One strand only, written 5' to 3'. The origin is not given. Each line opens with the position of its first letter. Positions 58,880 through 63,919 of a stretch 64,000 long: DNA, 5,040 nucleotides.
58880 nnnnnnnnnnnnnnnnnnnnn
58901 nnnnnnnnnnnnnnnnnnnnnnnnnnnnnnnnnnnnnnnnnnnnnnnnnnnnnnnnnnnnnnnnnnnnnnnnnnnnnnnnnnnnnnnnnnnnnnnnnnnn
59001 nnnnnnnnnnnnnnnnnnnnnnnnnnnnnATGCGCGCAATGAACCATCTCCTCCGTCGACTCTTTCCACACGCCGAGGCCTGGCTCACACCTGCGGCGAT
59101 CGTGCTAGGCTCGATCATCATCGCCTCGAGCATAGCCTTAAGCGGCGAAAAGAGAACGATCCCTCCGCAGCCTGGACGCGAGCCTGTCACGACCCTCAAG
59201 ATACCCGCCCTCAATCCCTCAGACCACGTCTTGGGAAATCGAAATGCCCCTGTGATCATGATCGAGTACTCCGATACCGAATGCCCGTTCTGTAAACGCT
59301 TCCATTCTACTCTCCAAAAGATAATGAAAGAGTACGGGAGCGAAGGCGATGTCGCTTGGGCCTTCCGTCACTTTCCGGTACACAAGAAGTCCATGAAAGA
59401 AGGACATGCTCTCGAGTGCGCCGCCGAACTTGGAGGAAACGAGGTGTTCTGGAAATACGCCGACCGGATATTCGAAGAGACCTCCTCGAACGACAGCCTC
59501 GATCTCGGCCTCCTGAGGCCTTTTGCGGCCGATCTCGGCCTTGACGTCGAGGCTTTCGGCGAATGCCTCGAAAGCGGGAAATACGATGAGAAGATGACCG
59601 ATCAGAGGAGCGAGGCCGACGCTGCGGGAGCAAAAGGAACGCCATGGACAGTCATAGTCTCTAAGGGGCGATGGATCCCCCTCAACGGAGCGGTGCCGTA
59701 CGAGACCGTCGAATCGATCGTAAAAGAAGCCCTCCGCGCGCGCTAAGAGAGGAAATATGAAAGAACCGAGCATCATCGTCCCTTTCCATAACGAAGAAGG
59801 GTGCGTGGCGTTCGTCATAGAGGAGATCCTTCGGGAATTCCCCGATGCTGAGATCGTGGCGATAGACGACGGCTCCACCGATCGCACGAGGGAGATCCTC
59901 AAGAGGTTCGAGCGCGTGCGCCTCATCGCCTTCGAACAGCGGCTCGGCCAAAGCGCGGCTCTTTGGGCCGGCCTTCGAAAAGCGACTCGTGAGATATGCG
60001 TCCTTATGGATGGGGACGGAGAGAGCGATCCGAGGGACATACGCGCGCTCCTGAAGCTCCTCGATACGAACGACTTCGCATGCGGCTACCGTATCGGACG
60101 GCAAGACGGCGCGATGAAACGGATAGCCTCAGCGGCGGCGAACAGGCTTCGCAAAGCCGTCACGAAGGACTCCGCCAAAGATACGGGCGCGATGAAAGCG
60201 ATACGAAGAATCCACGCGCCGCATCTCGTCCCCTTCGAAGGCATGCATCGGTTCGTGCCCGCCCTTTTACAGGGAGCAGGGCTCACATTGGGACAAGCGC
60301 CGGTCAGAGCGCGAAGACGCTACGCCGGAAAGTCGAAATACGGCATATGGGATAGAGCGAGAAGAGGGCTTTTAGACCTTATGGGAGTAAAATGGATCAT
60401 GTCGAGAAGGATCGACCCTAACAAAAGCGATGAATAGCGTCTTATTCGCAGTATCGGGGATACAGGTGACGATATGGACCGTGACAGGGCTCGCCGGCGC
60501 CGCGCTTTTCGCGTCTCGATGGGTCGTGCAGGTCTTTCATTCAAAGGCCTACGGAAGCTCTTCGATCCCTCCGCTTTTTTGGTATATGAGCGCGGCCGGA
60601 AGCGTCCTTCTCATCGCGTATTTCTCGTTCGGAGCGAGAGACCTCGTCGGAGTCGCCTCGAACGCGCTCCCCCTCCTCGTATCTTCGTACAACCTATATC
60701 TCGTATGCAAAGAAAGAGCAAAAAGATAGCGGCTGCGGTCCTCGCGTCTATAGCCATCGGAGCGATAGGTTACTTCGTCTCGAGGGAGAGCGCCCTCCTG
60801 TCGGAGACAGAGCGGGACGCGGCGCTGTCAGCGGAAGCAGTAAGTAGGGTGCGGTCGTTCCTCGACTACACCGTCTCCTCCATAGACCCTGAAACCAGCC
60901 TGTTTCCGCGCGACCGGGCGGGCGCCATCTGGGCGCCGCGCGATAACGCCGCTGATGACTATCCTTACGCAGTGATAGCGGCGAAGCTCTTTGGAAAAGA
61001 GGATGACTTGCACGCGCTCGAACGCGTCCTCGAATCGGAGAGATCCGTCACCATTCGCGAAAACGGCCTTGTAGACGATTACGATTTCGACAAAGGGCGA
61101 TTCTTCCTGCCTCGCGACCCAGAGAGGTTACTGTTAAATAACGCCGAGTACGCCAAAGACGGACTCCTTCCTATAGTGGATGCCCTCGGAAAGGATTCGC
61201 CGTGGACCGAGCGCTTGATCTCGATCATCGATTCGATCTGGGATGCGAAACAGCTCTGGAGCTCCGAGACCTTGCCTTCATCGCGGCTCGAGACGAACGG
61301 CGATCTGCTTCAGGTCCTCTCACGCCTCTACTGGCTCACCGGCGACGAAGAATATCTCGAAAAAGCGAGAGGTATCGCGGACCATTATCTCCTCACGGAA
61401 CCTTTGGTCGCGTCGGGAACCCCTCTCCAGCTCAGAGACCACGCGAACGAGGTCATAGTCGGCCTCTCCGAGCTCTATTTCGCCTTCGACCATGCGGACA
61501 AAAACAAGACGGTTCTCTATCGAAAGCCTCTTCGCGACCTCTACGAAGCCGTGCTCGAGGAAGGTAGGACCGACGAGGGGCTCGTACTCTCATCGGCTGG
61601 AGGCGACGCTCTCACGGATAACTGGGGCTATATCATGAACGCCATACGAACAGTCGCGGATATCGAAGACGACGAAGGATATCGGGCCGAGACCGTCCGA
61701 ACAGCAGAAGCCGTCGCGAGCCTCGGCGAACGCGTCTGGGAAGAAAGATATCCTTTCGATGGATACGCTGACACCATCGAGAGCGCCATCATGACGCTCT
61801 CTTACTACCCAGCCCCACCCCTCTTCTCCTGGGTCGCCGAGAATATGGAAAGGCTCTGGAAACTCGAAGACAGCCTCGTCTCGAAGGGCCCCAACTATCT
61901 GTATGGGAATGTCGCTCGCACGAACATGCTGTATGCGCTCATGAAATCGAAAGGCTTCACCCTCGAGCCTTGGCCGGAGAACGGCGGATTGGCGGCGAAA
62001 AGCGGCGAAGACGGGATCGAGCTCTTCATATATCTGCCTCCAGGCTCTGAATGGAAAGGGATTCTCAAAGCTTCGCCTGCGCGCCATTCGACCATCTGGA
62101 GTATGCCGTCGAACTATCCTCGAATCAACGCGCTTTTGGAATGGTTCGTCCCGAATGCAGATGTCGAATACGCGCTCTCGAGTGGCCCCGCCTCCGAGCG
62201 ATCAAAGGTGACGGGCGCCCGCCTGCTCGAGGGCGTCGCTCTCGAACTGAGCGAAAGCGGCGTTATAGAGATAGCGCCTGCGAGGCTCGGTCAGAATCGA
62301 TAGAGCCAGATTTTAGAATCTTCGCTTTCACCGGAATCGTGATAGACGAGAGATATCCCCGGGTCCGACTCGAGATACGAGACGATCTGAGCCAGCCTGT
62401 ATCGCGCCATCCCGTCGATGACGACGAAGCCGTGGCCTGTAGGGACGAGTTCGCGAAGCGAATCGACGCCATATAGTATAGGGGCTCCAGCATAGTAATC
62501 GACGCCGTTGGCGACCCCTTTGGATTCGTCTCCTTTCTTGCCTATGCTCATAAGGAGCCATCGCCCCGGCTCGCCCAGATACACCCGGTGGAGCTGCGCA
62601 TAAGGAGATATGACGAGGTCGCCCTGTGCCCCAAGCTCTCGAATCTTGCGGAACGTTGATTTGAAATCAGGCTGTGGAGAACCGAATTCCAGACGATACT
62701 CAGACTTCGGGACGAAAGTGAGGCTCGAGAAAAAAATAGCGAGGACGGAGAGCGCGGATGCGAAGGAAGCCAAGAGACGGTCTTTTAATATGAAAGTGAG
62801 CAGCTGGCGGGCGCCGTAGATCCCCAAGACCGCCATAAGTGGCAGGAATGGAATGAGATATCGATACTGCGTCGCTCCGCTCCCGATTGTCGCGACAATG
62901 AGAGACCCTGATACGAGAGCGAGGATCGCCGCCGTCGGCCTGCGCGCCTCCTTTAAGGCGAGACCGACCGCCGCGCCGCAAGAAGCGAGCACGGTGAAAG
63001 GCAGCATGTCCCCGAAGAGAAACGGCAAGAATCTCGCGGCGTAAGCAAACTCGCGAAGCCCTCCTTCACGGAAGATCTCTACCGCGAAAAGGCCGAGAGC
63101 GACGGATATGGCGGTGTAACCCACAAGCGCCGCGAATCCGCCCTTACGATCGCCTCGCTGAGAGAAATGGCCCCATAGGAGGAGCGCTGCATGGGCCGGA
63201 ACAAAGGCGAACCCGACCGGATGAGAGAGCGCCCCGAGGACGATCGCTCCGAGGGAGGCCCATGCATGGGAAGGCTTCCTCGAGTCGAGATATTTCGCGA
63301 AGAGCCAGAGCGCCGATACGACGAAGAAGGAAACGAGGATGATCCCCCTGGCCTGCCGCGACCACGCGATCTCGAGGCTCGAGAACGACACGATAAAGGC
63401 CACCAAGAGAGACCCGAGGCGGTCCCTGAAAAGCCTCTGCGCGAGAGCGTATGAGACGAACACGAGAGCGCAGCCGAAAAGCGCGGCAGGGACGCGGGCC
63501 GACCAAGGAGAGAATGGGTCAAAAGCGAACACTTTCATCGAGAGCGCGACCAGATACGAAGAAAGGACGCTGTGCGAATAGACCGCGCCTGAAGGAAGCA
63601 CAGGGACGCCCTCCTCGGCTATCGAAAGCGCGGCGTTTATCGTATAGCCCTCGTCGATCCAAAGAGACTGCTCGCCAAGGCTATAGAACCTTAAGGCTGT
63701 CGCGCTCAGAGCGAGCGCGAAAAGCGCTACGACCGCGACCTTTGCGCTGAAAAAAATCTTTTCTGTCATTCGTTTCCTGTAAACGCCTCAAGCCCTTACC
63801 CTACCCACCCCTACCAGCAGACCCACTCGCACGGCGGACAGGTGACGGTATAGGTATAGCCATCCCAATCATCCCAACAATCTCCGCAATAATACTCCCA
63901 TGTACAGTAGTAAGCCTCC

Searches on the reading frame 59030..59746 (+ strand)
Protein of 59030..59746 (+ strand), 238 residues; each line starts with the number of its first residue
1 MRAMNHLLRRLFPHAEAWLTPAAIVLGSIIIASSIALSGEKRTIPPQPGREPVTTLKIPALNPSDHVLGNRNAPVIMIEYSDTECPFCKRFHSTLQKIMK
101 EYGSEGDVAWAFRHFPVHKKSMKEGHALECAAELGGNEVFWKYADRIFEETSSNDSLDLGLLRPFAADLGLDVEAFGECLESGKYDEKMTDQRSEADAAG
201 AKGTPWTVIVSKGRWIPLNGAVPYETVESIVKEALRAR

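Call 22: search_protein_families(library=pfam, proteins=[window:59030-59746:+], max_evalue=0.01)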
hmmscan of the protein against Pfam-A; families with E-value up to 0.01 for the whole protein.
window:59030-59746:+ (238 aa): 4 families
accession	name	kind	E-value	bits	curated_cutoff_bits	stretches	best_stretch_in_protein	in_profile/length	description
PF13462.12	Thioredoxin_4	-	8e-25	88.4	23.2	1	62-232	2-164/165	Thioredoxin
PF01323.26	DSBA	-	9.6e-17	61.8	25.6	1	78-230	3-189/191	DSBA-like thioredoxin domain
PF18400.7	Thioredoxin_12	-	6.1e-07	30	26.1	1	59-121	128-188/190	Thioredoxin-like domain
PF13098.12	Thioredoxin_2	-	5.9e-06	27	27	1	75-228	7-101/104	Thioredoxin-like domain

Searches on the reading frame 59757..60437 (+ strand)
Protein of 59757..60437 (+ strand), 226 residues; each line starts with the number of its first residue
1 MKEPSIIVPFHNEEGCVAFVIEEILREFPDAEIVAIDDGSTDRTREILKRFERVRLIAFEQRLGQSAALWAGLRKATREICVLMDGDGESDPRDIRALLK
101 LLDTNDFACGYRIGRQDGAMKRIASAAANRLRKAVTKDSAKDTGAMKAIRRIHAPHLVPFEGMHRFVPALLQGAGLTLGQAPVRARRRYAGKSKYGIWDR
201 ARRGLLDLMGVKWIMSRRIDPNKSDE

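Call 22: search_protein_families(library=pfam, proteins=[window:59757-60437:+], max_evalue=0.01)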
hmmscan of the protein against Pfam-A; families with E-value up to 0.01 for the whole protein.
window:59757-60437:+ (226 aa): 4 families
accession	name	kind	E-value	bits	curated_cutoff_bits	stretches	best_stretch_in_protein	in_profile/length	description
PF00535.33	Glycos_transf_2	-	1.9e-28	100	23.3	1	5-119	1-122/168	Glycosyl transferase family 2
PF13641.12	Glyco_tranf_2_3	-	2.1e-08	34.9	27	1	5-106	4-115/230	Glycosyltransferase like family 2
PF10111.15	Glyco_tranf_2_2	-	6.7e-05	22.9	27.3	1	5-103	1-107/276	Glycosyltransferase like family 2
PF13704.12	Glyco_tranf_2_4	-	0.0066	17.4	27.5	0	31-66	20-55/98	Glycosyl transferase family 2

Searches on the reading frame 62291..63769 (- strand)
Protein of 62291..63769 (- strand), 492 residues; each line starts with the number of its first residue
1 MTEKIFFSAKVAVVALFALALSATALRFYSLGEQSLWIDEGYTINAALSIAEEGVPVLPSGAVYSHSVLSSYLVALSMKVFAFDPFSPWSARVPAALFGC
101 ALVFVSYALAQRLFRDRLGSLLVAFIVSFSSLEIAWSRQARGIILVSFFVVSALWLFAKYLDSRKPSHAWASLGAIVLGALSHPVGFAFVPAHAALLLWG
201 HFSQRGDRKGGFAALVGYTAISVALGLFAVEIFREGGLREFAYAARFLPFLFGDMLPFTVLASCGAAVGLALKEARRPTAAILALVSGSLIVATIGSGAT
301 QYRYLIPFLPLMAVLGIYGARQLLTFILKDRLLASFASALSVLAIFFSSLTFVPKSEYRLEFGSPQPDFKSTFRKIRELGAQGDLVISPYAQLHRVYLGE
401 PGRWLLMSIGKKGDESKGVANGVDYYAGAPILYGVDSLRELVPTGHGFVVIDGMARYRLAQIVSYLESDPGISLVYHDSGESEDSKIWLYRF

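Call 22: search_protein_families(library=pfam, proteins=[window:62291-63769:-], max_evalue=0.01)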
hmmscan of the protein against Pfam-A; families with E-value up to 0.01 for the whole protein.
window:62291-63769:- (492 aa): 2 families
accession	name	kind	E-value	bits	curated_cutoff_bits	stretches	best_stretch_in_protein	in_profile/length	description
PF13231.12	PMT_2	-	9.6e-11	42.6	26.1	1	66-205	2-136/160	Dolichyl-phosphate-mannose-protein mannosyltransferase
PF02366.24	PMT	-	0.00018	21.6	22.7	1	86-199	80-198/245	Dolichyl-phosphate-mannose-protein mannosyltransferase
